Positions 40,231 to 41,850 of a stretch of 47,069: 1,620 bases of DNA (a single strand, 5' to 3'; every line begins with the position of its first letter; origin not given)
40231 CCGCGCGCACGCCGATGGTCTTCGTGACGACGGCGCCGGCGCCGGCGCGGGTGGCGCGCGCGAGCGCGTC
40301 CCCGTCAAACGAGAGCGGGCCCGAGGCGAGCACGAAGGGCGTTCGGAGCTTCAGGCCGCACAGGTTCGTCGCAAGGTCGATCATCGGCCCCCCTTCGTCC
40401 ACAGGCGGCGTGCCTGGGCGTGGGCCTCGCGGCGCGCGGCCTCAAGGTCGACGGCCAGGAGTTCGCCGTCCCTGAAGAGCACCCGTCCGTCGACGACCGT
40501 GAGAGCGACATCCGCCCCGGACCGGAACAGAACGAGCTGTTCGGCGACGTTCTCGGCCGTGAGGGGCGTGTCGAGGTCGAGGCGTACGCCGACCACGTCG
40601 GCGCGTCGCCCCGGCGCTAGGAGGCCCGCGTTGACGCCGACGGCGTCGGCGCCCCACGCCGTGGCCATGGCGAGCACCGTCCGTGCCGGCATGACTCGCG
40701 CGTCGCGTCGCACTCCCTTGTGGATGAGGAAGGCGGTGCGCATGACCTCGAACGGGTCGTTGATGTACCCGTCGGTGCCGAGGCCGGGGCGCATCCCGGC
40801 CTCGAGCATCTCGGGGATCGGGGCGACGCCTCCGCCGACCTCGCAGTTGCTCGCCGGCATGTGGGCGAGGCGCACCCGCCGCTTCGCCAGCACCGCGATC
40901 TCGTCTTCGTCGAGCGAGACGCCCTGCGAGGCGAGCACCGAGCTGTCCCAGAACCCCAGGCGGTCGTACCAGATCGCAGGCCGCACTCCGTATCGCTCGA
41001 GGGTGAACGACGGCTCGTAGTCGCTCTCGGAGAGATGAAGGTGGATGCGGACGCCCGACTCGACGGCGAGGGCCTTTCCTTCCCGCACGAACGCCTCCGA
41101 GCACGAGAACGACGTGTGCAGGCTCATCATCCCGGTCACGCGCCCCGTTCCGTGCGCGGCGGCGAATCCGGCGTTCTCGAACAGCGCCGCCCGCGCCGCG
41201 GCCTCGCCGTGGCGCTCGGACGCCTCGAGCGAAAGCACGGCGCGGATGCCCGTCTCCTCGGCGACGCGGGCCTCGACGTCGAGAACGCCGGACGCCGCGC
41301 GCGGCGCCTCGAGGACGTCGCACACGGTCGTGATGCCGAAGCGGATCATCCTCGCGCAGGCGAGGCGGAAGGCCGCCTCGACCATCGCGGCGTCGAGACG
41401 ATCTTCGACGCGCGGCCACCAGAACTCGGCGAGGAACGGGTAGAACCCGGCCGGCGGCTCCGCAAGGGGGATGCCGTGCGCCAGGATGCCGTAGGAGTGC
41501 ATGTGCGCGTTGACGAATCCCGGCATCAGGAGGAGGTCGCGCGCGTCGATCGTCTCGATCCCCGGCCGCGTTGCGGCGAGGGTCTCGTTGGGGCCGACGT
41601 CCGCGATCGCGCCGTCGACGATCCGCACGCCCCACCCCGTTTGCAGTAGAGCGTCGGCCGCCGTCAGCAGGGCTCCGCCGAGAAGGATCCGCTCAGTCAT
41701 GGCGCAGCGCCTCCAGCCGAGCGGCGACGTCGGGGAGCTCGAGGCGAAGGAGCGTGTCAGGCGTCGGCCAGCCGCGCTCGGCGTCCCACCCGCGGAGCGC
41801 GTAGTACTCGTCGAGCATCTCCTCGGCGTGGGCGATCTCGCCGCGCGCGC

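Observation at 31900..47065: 15-kb cluster that looks like an undescribed, ATP-yielding anaerobic N-heterocycle degradation module built around two AOR enzymes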

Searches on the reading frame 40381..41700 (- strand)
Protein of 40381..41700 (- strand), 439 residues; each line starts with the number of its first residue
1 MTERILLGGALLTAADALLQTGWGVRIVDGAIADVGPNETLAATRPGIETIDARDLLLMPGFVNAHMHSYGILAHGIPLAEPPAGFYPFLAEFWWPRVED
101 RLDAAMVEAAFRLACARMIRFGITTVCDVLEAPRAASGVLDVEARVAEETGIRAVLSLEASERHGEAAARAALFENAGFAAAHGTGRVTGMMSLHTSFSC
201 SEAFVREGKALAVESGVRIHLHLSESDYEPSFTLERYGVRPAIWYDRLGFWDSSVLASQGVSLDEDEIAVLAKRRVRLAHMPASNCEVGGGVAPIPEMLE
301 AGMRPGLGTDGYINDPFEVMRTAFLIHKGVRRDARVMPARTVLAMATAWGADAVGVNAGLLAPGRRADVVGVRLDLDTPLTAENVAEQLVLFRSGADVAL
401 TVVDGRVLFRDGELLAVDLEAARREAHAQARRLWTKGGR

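Call 4: search_protein_families(library=pfam, proteins=[window:40381-41700:-], max_evalue=0.001)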
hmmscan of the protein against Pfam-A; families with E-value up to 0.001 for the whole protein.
window:40381-41700:- (439 aa): 2 families
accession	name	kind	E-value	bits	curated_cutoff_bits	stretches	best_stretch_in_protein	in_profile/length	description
PF01979.26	Amidohydro_1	-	1.8e-42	146.3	25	1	58-407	2-344/345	Amidohydrolase family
PF07969.17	Amidohydro_3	-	1.3e-21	78.1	29.7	2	103-409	153-472/472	Amidohydrolase family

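Call 5: search_protein_families(library=ncbifam, proteins=[window:40381-41700:-], max_evalue=0.001)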
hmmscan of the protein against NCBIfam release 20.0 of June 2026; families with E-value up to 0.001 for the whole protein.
window:40381-41700:- (439 aa): 37 families (the best 25 are shown)
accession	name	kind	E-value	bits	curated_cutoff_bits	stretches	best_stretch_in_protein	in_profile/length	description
NF004701.0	PRK06038.1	equivalog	8.9e-75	252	609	1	5-434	7-427/432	N-ethylammeline chlorohydrolase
NF005540.0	PRK07203.1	equivalog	4.1e-68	230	444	1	11-436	9-441/444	putative aminohydrolase SsnA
TIGR03314.1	Se_ssnA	subfamily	2.2e-65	221.2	455.5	1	19-435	17-439/441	putative selenium metabolism protein SsnA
NF005557.0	PRK07228.1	equivalog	1.7e-62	211.6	522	1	17-436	17-440/445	5'-deoxyadenosine deaminase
NF006055.0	PRK08203.1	equivalog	2.7e-59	200.9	532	2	197-435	211-452/455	8-oxoguanine deaminase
NF006252.0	PRK08393.1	equivalog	2.8e-57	194.7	617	1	27-421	25-411/424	N-ethylammeline chlorohydrolase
NF006549.0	PRK09045.1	equivalog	5.8e-55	186.7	540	1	21-433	28-439/444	TRZ/ATZ family hydrolase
NF004995.0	PRK06380.1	subfamily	1.3e-46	159.4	567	1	48-418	42-408/418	metal-dependent hydrolase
NF012037.0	PRK15493.1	equivalog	1.1e-44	153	779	1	44-427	43-427/435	bifunctional S-methyl-5'-thioadenosine deaminase/S-adenosylhomocysteine deaminase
NF009059.0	PRK12393.1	equivalog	3.7e-43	147.9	543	1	17-434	23-456/460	amidohydrolase family protein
NF005211.0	PRK06687.1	equivalog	4.7e-41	140.9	703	1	28-419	27-419/419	TRZ/ATZ family protein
NF004801.0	PRK06151.1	subfamily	1.6e-33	116.3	416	1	49-435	47-464/491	chlorohydrolase family protein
NF006681.0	PRK09229.1-2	equivalog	3.1e-32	111.9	362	1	19-421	18-437/451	formimidoylglutamate deiminase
NF006056.0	PRK08204.1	subfamily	9e-32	110.4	391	1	3-435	4-442/449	hypothetical protein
TIGR02967.1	guan_deamin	equivalog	2.7e-25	89.2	375.4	1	27-374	11-362/401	guanine deaminase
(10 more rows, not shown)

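Call 43: find_related_loci(query=A2, collection=genome_contigs, flank=10000)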
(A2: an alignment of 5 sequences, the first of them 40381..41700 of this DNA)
Query A2 (439 aa) in genome_contigs; peptide patterns used: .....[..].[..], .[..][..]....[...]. (x = any residue, [..] = any of these).
600 stretches matched a pattern (row limit reached: there are more); 483 encode a relative of the query (tblastn E <= 1e-3); the best 80 are kept; 80 distinct loci.
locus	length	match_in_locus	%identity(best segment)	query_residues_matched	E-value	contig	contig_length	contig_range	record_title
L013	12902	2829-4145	92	1-439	0e+0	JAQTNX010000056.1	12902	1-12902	MAG: Candidatus Bipolaricaulis sp. isolate STA_74 NODE_9641_length_12902_cov_3.110685_Sandtown_A, whole genome shotgun s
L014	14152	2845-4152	62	1-434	2e-179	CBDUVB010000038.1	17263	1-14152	MAG TPA_asm: uncultured bacterium isolate SRR22302362_binner12_Refined_56 genome assembly, contig: ERZ25746724.1337, who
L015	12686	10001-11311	63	1-435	1e-171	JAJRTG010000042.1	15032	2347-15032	MAG: Candidatus Neomarinimicrobiota bacterium isolate Dive96_bin1.306 k141_780523, whole genome shotgun sequence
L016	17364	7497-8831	51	1-436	1e-136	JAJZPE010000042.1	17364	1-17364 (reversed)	MAG: Bacillota bacterium isolate SKS1.bin113 NODE_5860_length_17364_cov_2.482509, whole genome shotgun sequence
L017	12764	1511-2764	46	19-434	7e-126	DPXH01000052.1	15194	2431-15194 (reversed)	MAG TPA_asm: Candidatus Sediminicultor tertius isolate UBA9311 contig_3149, whole genome shotgun sequence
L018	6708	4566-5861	45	4-434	3e-123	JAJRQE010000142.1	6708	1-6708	MAG: Spirochaetes bacterium isolate Dive100_bin10.36 k141_350039, whole genome shotgun sequence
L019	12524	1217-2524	46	4-436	8e-126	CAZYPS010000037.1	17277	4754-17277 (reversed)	MAG TPA_asm: uncultured Thermotogae bacterium isolate SRP185896_co1_62 genome assembly, contig: NODE_1787_length_17277_c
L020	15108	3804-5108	44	6-439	2e-121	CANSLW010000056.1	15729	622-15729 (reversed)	MAG TPA_asm: uncultured Dorea sp. isolate SRR13921778_bin.33_metawrap_v1.3_MAG genome assembly, contig: NODE.3673_length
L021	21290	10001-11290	46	5-434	6e-121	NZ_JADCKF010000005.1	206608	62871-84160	Pseudoflavonifractor gallinarum strain DSM 107456 seq5, whole genome shotgun sequence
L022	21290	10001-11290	46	5-434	1e-120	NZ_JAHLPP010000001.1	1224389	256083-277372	Pseudoflavonifractor sp. MSJ-37 L-48_ctg0001, whole genome shotgun sequence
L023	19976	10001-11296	47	9-434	7e-119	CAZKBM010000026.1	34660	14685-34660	MAG TPA_asm: uncultured Oscillospiraceae bacterium isolate SRP242652_co2_107 genome assembly, contig: NODE_1438_length_3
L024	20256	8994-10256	45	19-437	6e-118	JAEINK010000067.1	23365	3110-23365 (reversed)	MAG: Spirochaetales bacterium isolate MAG2 NODE_1503_length_23365_cov_23.415106, whole genome shotgun sequence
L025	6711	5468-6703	48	1-407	2e-116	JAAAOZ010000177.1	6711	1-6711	MAG: Chloroflexi bacterium isolate GSL.Bin35 NODE_9109_length_6711_cov_0.283612, whole genome shotgun sequence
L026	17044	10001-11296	43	4-434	2e-115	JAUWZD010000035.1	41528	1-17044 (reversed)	MAG: Spirochaetales bacterium isolate CSMAG_2727 CSMAG_2727_k141_502121_length_41528_cov_14.9926, whole genome shotgun s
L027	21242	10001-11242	48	32-437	3e-109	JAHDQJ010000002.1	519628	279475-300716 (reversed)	MAG: Spirochaetales bacterium isolate SM3-B16.1 k141_33138, whole genome shotgun sequence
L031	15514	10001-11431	40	3-435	5e-99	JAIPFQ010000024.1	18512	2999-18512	MAG: Spirochaetales bacterium isolate Tobar13.5m-G42 Tobar13-5m-C3375, whole genome shotgun sequence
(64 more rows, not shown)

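Call 59: search_protein_families(library=pfam, proteins=[L017:301-1422:+, L019:6279-7733:+, L019:7838-8902:+, L026:6530-7582:+, L026:5445-6488:+, L026:15001-15951:+, L031:7455-8711:-, L031:8869-9699:-, L024:5360-6436:-, L024:12255-13307:+], max_evalue=0.0001)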
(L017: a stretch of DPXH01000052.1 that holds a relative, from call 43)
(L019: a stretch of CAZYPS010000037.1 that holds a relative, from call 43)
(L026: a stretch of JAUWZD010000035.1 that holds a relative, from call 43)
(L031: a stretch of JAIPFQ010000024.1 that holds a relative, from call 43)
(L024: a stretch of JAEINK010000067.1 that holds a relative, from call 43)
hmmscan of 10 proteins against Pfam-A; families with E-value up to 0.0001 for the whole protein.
L017:301-1422:+ (373 aa): 5 families
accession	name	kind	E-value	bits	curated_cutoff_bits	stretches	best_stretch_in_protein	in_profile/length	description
PF01262.27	AlaDh_PNT_C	-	2.4e-89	298.8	23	1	141-352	1-213/214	Alanine dehydrogenase/PNT, C-terminal domain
PF05222.21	AlaDh_PNT_N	-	4.2e-51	173.2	30.4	1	4-137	1-136/136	Alanine dehydrogenase/PNT, N-terminal domain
PF02826.25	2-Hacid_dh_C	-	3.4e-06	27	25.1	1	169-268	37-127/178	D-isomer specific 2-hydroxyacid dehydrogenase, NAD binding domain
PF07992.20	Pyr_redox_2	-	3.8e-06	27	26.1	1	110-208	93-182/291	Pyridine nucleotide-disulphide oxidoreductase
PF00070.33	Pyr_redox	-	1.4e-05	25.9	22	1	170-208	1-39/82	Pyridine nucleotide-disulphide oxidoreductase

L019:6279-7733:+ (484 aa): 1 family
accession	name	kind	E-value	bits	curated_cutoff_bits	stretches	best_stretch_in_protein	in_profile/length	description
PF05369.18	MtmB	-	4.3e-76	257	25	1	30-481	4-450/450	Monomethylamine methyltransferase MtmB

L019:7838-8902:+ (354 aa): 1 family
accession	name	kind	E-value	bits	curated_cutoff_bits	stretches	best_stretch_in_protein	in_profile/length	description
PF01208.23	URO-D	-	8.6e-13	48.4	23.9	1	168-332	161-327/346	Uroporphyrinogen decarboxylase (URO-D)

L026:6530-7582:+ (350 aa): 3 families
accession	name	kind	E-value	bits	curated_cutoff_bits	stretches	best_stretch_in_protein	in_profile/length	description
PF07719.23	TPR_2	-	1.2e-06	28.6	27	0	37-66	2-31/34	Tetratricopeptide repeat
PF13428.12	TPR_14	-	2.2e-05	25.1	23.5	0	40-78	5-43/44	Tetratricopeptide repeat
PF14559.12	TPR_19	-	3.6e-05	24.5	25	0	49-90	4-45/68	Tetratricopeptide repeat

L026:5445-6488:+ (347 aa): 0 families

L026:15001-15951:+ (316 aa): 1 family
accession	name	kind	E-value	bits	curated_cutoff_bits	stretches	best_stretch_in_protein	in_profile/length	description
PF00528.27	BPD_transp_1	-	1.5e-17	64.4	26.4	1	108-312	4-181/184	Binding-protein-dependent transport system inner membrane component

L031:7455-8711:- (418 aa): 2 families
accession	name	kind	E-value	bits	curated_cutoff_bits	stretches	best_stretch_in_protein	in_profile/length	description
PF01547.30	SBP_bac_1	-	2.8e-26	93.7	26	1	45-330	4-301/307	Bacterial extracellular solute-binding protein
PF13416.11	SBP_bac_8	-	3.6e-21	76.6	27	1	52-334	2-248/279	Bacterial extracellular solute-binding protein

L031:8869-9699:- (276 aa): 1 family
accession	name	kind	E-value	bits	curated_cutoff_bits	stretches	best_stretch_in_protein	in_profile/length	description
PF00809.28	Pterin_bind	-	9.6e-07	29.1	25.5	1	10-236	4-241/244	Pterin binding enzyme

L024:5360-6436:- (358 aa): 3 families
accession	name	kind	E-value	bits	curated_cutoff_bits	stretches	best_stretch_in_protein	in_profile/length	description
PF13407.12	Peripla_BP_4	-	1.2e-30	107.3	35.1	1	100-331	21-254/258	Periplasmic binding protein domain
PF00356.27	LacI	-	1.7e-10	40.9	27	1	16-61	1-46/46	Bacterial regulatory proteins, lacI family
PF01381.28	HTH_3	-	4e-05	24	23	1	8-45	5-40/55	Helix-turn-helix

L024:12255-13307:+ (350 aa): 2 families
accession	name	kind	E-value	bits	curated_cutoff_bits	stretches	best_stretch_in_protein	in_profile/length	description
PF13407.12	Peripla_BP_4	-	5.7e-32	111.7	35.1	1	70-315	7-254/258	Periplasmic binding protein domain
PF00356.27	LacI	-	1.1e-08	35.2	27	1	7-50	3-46/46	Bacterial regulatory proteins, lacI family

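Call 83: search_protein_families(library=ncbifam, proteins=[L013:8138-9343:+, L013:9348-10334:+], max_evalue=1e-10)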
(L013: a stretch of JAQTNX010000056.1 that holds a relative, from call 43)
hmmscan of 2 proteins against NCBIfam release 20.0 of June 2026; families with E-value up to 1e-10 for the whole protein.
L013:8138-9343:+ (401 aa): 40 families (the best 25 are shown)
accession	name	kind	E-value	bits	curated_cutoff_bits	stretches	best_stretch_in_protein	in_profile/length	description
NF009555.0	PRK13004.1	equivalog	6.7e-159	529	321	1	3-391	8-396/399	YgeY family selenium metabolism-linked hydrolase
TIGR03526.1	selenium_YgeY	hypoth_equivalog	1.6e-154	514.6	321.5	1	3-391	6-394/395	YgeY family selenium metabolism-linked hydrolase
TIGR01910.1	DapE-ArgE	subfamily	3.4e-56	191.1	217.6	1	15-378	3-369/373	ArgE/DapE family deacylase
NF006399.0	PRK08651.1-2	equivalog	2.3e-43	148.7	381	1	10-214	4-215/405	succinyl-diaminopimelate desuccinylase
NF005373.0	PRK06915.1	equivalog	5.1e-41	141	428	1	61-385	91-412/422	peptidase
TIGR01900.1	dapE-gram_pos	equivalog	1.4e-40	139.2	304.2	1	9-301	2-286/351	succinyl-diaminopimelate desuccinylase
TIGR01892.1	AcOrn-deacetyl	equivalog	1.9e-40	139.1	297.7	1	18-383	5-361/365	acetylornithine deacetylase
NF006365.0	PRK08588.1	subfamily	2.7e-39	135.6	289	1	17-384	14-374/383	succinyl-diaminopimelate desuccinylase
NF006400.0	PRK08651.1-3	equivalog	3.5e-38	131.5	374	1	27-387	47-403/410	succinyl-diaminopimelate desuccinylase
NF005306.0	PRK06837.1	subfamily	3.6e-37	128.2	376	1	61-386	95-417/427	ArgE/DapE family deacylase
NF003367.0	PRK04443.1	equivalog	1.9e-36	126.1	363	1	11-381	8-336/349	[LysW]-lysine hydrolase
NF009557.0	PRK13009.1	equivalog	4e-36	125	284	1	12-385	5-369/377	succinyl-diaminopimelate desuccinylase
NF005710.0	PRK07522.1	subfamily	4.3e-35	121.6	412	1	14-385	12-383/391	acetylornithine deacetylase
NF006402.0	PRK08651.1-5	equivalog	4.6e-31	108.1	369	1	11-381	4-358/369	succinyl-diaminopimelate desuccinylase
NF009558.0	PRK13013.1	equivalog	7.6e-31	107.2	428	1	64-384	86-417/429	acetylornithine deacetylase/succinyl-diaminopimelate desuccinylase family protein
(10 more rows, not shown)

L013:9348-10334:+ (328 aa): 16 families
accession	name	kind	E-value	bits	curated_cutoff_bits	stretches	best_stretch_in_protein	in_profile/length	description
NF001986.0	PRK00779.1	subfamily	1.4e-76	257.6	306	1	6-326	4-305/307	ornithine carbamoyltransferase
TIGR00658.1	orni_carb_tr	equivalog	3.7e-74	249.7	280.85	1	8-325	1-303/304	ornithine carbamoyltransferase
NF003384.0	PRK04523.1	equivalog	2.5e-69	233.9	288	1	8-325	4-333/336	N-acetylornithine carbamoyltransferase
TIGR04384.1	putr_carbamoyl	exception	2e-68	231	500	1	9-324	1-306/330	putrescine carbamoyltransferase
NF005538.0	PRK07200.1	equivalog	7.1e-62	209.7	453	1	6-316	20-367/396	knotted carbamoyltransferase YgeW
TIGR03316.1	ygeW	equivalog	1.7e-57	195.1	500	1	8-321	19-369/391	knotted carbamoyltransferase YgeW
NF011380.0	PRK14805.1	equivalog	2.6e-50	171.2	421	1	8-325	2-300/302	ornithine carbamoyltransferase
NF003286.0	PRK04284.1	subfamily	1.1e-48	166.1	515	1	5-326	4-331/332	ornithine carbamoyltransferase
TIGR00670.1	asp_carb_tr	equivalog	1.2e-39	136.2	236.95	1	8-325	1-303/304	aspartate carbamoyltransferase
NF002032.1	PRK00856.1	equivalog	2.7e-39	135.1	263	1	8-325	1-297/297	aspartate carbamoyltransferase catalytic subunit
NF002470.0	PRK01713.1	equivalog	3e-37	128.8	545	1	1-288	1-277/334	ornithine carbamoyltransferase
NF009213.0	PRK12562.1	subfamily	2.2e-33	116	559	1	7-324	6-331/334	ornithine carbamoyltransferase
NF011379.0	PRK14804.1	equivalog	1.7e-25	89.8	373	1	10-322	9-306/311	ornithine carbamoyltransferase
NF006046.0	PRK08192.1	equivalog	6.9e-25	88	512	1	11-326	10-318/339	aspartate carbamoyltransferase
NF008853.0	PRK11891.1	equivalog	6.8e-22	77.7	560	1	14-326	95-399/430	aspartate carbamoyltransferase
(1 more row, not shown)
